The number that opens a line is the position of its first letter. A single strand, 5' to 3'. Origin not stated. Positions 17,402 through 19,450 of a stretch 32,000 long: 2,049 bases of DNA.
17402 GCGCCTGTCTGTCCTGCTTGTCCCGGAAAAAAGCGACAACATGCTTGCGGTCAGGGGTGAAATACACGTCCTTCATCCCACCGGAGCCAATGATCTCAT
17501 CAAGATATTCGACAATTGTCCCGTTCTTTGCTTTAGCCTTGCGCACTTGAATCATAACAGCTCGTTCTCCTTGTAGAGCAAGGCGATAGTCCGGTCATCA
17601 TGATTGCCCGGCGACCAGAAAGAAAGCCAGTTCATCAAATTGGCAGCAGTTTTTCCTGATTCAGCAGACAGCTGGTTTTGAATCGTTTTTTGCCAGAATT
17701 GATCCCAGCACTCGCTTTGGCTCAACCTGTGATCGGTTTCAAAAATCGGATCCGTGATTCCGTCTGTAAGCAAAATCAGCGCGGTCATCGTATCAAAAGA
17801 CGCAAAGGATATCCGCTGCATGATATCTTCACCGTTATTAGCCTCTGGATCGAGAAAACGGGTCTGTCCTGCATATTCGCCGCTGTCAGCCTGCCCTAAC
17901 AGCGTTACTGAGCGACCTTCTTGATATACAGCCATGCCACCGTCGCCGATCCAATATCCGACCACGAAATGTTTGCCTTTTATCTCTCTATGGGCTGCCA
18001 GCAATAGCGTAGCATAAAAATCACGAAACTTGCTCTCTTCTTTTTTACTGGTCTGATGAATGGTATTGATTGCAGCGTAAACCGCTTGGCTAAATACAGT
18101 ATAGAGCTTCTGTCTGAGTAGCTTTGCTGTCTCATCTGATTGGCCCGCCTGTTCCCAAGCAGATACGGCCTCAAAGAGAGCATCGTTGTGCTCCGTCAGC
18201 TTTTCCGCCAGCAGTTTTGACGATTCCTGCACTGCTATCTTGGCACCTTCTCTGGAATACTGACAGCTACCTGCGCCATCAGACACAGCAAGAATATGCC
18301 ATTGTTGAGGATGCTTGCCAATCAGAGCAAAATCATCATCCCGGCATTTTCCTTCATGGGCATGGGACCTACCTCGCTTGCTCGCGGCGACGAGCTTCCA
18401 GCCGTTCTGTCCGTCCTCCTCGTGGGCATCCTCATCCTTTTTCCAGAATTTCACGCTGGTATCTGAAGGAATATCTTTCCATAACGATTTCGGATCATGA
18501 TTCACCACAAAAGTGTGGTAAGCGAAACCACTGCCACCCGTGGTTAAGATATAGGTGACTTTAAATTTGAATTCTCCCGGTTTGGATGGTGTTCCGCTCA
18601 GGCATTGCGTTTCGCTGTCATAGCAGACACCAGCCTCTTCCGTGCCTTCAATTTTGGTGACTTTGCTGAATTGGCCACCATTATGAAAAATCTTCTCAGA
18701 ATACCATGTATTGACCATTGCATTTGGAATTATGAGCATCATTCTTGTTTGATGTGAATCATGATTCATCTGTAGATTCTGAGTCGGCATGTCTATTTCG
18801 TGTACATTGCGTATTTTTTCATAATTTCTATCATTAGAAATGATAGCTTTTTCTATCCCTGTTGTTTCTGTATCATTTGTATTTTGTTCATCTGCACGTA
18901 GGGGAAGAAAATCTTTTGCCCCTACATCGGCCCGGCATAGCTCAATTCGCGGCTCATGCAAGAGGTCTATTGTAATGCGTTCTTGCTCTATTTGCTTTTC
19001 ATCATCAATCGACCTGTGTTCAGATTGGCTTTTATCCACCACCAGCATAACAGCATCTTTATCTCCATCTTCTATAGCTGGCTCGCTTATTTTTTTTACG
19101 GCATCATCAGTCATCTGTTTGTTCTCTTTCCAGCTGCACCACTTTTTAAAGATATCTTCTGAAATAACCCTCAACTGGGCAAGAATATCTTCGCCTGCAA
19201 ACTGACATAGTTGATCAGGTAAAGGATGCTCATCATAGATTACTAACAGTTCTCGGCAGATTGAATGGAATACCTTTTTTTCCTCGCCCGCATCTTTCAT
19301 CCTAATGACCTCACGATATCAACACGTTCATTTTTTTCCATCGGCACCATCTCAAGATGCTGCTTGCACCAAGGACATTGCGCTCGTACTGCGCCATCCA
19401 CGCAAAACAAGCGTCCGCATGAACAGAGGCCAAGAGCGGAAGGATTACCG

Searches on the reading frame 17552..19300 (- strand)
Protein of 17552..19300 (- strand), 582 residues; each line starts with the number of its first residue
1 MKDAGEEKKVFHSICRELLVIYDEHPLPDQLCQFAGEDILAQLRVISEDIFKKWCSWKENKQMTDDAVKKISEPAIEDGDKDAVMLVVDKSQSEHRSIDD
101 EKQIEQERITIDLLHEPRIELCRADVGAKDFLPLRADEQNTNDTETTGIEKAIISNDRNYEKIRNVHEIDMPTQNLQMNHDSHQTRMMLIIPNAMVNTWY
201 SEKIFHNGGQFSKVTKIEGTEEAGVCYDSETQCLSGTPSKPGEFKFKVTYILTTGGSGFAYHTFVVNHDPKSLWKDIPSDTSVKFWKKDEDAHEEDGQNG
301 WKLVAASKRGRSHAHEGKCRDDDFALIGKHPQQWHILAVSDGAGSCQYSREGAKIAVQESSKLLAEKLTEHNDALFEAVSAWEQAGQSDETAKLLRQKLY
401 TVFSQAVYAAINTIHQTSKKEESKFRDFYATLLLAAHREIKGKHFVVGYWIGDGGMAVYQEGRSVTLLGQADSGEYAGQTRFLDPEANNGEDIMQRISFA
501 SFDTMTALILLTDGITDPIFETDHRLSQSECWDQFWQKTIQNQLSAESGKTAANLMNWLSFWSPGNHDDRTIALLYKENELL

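Call 3: search_protein_families(library=pfam, proteins=[window:17552-19300:-], max_evalue=0.1)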
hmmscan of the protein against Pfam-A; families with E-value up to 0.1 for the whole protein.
window:17552-19300:- (582 aa): 4 families
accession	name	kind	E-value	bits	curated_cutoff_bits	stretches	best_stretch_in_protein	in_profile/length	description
PF13672.11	PP2C_2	-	4.3e-37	128.1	24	1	309-559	1-208/209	Protein phosphatase 2C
PF05345.18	He_PIG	-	0.0066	17.3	24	1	224-267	51-96/96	Putative Ig domain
PF14540.12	NTF-like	-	0.029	14.9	27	0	18-65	41-88/118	Nucleotidyltransferase-like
PF12502.13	DUF3710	-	0.084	13.1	25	0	271-346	65-136/177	Protein of unknown function (DUF3710)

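Call 4: search_protein_families(library=padloc, proteins=[window:17552-19300:-], max_evalue=0.1)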
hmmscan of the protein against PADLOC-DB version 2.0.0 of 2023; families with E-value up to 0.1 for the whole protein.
window:17552-19300:- (582 aa): 0 families

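Call 5: search_protein_families(library=ncbifam, proteins=[window:17552-19300:-], max_evalue=0.1)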
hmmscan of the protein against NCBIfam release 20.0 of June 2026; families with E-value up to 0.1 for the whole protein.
window:17552-19300:- (582 aa): 2 families
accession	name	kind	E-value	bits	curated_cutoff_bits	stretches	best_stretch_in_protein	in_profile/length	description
NF041853.1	hythiocyan_redase_MerA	equivalog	0.003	16.5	650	1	156-231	79-152/440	hypothiocyanous acid reductase MerA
NF040477.1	chlor_oxi_RclA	equivalog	0.055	12.1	740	1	156-231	79-150/441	reactive chlorine resistance oxidoreductase RclA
